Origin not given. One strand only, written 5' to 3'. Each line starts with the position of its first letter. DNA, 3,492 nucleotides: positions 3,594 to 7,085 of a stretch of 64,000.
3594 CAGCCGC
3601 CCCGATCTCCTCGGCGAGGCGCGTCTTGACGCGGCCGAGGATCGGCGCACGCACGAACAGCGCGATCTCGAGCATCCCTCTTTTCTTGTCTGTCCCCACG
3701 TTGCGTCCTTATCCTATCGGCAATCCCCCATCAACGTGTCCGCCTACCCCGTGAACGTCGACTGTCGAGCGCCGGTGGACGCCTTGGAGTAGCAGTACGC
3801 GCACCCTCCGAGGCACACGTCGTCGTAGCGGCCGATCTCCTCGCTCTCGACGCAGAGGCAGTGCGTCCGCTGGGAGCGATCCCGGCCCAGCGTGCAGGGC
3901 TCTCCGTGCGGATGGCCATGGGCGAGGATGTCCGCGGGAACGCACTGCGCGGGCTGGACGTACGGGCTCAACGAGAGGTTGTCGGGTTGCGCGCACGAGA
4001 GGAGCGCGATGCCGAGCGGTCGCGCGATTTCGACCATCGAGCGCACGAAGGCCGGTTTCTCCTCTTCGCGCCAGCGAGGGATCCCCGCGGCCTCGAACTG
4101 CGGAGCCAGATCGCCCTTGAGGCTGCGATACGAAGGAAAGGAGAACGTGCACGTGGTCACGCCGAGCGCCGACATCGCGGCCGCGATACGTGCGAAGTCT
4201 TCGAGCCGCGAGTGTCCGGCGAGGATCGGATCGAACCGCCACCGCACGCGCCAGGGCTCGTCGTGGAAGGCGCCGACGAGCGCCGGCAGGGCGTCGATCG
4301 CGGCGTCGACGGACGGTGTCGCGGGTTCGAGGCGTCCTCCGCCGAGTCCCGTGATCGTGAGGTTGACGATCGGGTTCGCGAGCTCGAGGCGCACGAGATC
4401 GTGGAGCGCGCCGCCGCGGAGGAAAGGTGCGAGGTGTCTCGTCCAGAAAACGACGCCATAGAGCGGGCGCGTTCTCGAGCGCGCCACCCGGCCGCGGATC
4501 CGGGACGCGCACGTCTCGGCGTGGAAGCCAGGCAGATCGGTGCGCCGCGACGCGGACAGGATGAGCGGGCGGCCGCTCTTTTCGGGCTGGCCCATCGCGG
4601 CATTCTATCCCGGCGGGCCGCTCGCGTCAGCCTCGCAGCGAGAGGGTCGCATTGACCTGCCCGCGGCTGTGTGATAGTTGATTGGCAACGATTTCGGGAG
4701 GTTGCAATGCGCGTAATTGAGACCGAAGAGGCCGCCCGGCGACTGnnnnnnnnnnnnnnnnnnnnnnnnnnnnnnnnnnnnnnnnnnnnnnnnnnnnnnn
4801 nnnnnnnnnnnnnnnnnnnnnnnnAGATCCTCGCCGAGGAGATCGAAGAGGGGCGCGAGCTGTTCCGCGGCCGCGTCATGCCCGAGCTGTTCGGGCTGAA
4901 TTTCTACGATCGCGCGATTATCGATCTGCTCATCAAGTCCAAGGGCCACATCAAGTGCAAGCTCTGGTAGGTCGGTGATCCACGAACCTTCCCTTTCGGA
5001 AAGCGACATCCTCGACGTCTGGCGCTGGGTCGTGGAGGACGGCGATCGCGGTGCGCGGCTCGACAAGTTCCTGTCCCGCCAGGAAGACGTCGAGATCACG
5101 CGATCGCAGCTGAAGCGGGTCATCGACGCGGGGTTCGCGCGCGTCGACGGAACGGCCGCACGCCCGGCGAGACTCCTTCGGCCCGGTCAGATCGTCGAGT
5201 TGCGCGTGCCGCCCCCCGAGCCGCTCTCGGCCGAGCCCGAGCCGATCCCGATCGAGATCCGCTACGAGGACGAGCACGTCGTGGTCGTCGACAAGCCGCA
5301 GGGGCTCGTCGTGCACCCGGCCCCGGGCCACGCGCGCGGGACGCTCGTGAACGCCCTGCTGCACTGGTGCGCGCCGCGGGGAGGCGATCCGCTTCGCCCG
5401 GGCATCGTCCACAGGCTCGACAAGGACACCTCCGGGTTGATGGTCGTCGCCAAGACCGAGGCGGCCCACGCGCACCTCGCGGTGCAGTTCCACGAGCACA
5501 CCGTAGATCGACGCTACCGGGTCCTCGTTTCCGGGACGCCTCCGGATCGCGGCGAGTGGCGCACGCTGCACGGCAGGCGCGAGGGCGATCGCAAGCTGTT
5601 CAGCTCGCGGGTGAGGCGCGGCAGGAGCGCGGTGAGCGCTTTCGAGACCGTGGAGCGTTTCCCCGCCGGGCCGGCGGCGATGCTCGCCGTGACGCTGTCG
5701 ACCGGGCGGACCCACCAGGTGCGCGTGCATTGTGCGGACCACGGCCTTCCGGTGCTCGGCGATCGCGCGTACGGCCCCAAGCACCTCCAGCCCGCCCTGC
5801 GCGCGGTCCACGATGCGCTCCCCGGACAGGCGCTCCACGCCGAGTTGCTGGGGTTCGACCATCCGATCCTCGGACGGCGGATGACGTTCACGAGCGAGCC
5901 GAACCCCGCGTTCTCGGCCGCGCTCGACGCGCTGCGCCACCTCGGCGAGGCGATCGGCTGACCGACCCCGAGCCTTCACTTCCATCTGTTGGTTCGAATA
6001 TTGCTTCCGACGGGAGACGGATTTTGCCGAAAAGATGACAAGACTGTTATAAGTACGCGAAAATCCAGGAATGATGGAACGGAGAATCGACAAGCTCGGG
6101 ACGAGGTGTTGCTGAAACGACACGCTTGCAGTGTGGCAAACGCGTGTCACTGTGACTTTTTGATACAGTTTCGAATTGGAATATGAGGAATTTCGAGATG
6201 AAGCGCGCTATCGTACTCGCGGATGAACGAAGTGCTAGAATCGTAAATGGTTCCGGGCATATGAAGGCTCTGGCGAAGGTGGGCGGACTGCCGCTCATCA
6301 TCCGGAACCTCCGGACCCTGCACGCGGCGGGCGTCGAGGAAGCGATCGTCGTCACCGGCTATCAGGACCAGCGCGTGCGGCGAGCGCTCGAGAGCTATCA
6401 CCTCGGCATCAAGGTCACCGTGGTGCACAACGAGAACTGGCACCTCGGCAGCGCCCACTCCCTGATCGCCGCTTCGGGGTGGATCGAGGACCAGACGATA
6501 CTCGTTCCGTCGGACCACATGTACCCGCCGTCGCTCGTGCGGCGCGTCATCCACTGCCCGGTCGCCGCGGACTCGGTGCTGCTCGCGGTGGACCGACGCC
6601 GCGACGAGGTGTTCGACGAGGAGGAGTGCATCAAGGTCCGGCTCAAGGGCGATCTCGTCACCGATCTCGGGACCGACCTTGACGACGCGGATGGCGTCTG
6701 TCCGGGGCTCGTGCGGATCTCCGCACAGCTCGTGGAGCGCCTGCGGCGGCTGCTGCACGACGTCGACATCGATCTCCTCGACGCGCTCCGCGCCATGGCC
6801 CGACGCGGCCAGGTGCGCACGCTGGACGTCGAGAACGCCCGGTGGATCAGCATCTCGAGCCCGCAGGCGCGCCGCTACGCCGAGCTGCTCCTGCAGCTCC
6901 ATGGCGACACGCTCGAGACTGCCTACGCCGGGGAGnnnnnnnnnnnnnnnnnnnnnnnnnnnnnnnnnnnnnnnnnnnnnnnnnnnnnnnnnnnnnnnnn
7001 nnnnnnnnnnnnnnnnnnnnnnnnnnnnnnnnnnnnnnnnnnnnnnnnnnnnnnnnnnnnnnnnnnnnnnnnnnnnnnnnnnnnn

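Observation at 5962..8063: Stand-alone fusion of a PntC-like cytidylyltransferase and a 2-aminoethylphosphonate transaminase, preceded by an AT-rich leader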

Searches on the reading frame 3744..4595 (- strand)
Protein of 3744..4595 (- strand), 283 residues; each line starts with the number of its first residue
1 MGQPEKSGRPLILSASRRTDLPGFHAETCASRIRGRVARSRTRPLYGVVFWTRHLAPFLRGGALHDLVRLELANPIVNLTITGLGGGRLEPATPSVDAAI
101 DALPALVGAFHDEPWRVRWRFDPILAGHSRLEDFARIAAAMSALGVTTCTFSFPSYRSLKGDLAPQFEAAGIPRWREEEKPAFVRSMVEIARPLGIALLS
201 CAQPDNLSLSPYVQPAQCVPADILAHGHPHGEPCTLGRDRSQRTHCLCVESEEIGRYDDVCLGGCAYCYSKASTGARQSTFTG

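Call 8: search_protein_families(library=pfam, proteins=[window:3744-4595:-], max_evalue=0.001)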
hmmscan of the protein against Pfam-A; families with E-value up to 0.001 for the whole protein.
window:3744-4595:- (283 aa): 1 family
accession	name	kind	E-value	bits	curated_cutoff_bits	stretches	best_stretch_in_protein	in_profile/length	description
PF08902.16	DUF1848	-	8e-37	127.9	30.5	1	12-269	1-261/262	Domain of unknown function (DUF1848)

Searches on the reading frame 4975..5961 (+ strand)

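Call 8: search_protein_families(library=pfam, proteins=[window:4975-5961:+], max_evalue=0.001)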
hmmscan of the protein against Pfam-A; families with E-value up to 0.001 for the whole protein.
window:4975-5961:+ (328 aa): 2 families
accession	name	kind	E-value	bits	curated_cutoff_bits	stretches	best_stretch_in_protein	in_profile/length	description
PF00849.27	PseudoU_synth_2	-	1.5e-31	110.1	26.8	1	101-254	1-151/152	RNA pseudouridylate synthase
PF01479.30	S4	-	0.00027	21.1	22.8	1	28-74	2-48/48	S4 domain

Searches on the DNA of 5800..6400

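Call 24: search_rna_families(source=window, start=5800, end=6400, threshold=evalue, max_evalue=10)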
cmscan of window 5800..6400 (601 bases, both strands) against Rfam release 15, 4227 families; matches with E-value up to 10: 0.
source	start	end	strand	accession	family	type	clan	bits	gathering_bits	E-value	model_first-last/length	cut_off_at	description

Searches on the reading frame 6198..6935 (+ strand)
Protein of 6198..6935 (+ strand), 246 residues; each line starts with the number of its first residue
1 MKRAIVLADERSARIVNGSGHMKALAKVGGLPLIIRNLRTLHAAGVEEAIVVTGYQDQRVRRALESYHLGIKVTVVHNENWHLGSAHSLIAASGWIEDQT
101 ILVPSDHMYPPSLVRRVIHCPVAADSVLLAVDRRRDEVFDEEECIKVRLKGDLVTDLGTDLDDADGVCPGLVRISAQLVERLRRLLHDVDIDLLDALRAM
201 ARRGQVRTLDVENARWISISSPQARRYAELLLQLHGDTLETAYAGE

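Call 58: search_solved_structures(query=window:6198-6935:+, max_evalue=0.01, show_alignments=5)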
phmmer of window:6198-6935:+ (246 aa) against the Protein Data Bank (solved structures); distinct sequences matched with E-value up to 0.01: 7.
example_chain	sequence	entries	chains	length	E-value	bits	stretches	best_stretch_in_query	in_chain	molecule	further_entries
2xme_A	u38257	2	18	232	5e-12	49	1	3-223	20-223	CTP-INOSITOL-1-PHOSPHATE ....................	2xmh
4jd0_A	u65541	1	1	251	7.8e-12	48.3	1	1-223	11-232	Nucleotidyl transferase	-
4mnd_A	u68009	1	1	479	2.6e-11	46.6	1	4-224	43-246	CTP L-myo-inositol-1-phosphate cytidylyltransferase/CDP-L-myo-inositol myo-inositolphospho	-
6pd1_A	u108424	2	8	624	0.00025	23.8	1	2-139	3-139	Nucleotidyl transferase/aminotransferase, class V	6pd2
9dqf_A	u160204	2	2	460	0.0021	20.8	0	2-106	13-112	Bifunctional protein GlmU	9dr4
7d72_K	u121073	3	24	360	0.0068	19.1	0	25-93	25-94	Mannose-1-phosphate guanyltransferase beta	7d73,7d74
8ees_A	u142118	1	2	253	0.0076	18.9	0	23-132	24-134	3-deoxy-manno-octulosonate cytidylyltransferase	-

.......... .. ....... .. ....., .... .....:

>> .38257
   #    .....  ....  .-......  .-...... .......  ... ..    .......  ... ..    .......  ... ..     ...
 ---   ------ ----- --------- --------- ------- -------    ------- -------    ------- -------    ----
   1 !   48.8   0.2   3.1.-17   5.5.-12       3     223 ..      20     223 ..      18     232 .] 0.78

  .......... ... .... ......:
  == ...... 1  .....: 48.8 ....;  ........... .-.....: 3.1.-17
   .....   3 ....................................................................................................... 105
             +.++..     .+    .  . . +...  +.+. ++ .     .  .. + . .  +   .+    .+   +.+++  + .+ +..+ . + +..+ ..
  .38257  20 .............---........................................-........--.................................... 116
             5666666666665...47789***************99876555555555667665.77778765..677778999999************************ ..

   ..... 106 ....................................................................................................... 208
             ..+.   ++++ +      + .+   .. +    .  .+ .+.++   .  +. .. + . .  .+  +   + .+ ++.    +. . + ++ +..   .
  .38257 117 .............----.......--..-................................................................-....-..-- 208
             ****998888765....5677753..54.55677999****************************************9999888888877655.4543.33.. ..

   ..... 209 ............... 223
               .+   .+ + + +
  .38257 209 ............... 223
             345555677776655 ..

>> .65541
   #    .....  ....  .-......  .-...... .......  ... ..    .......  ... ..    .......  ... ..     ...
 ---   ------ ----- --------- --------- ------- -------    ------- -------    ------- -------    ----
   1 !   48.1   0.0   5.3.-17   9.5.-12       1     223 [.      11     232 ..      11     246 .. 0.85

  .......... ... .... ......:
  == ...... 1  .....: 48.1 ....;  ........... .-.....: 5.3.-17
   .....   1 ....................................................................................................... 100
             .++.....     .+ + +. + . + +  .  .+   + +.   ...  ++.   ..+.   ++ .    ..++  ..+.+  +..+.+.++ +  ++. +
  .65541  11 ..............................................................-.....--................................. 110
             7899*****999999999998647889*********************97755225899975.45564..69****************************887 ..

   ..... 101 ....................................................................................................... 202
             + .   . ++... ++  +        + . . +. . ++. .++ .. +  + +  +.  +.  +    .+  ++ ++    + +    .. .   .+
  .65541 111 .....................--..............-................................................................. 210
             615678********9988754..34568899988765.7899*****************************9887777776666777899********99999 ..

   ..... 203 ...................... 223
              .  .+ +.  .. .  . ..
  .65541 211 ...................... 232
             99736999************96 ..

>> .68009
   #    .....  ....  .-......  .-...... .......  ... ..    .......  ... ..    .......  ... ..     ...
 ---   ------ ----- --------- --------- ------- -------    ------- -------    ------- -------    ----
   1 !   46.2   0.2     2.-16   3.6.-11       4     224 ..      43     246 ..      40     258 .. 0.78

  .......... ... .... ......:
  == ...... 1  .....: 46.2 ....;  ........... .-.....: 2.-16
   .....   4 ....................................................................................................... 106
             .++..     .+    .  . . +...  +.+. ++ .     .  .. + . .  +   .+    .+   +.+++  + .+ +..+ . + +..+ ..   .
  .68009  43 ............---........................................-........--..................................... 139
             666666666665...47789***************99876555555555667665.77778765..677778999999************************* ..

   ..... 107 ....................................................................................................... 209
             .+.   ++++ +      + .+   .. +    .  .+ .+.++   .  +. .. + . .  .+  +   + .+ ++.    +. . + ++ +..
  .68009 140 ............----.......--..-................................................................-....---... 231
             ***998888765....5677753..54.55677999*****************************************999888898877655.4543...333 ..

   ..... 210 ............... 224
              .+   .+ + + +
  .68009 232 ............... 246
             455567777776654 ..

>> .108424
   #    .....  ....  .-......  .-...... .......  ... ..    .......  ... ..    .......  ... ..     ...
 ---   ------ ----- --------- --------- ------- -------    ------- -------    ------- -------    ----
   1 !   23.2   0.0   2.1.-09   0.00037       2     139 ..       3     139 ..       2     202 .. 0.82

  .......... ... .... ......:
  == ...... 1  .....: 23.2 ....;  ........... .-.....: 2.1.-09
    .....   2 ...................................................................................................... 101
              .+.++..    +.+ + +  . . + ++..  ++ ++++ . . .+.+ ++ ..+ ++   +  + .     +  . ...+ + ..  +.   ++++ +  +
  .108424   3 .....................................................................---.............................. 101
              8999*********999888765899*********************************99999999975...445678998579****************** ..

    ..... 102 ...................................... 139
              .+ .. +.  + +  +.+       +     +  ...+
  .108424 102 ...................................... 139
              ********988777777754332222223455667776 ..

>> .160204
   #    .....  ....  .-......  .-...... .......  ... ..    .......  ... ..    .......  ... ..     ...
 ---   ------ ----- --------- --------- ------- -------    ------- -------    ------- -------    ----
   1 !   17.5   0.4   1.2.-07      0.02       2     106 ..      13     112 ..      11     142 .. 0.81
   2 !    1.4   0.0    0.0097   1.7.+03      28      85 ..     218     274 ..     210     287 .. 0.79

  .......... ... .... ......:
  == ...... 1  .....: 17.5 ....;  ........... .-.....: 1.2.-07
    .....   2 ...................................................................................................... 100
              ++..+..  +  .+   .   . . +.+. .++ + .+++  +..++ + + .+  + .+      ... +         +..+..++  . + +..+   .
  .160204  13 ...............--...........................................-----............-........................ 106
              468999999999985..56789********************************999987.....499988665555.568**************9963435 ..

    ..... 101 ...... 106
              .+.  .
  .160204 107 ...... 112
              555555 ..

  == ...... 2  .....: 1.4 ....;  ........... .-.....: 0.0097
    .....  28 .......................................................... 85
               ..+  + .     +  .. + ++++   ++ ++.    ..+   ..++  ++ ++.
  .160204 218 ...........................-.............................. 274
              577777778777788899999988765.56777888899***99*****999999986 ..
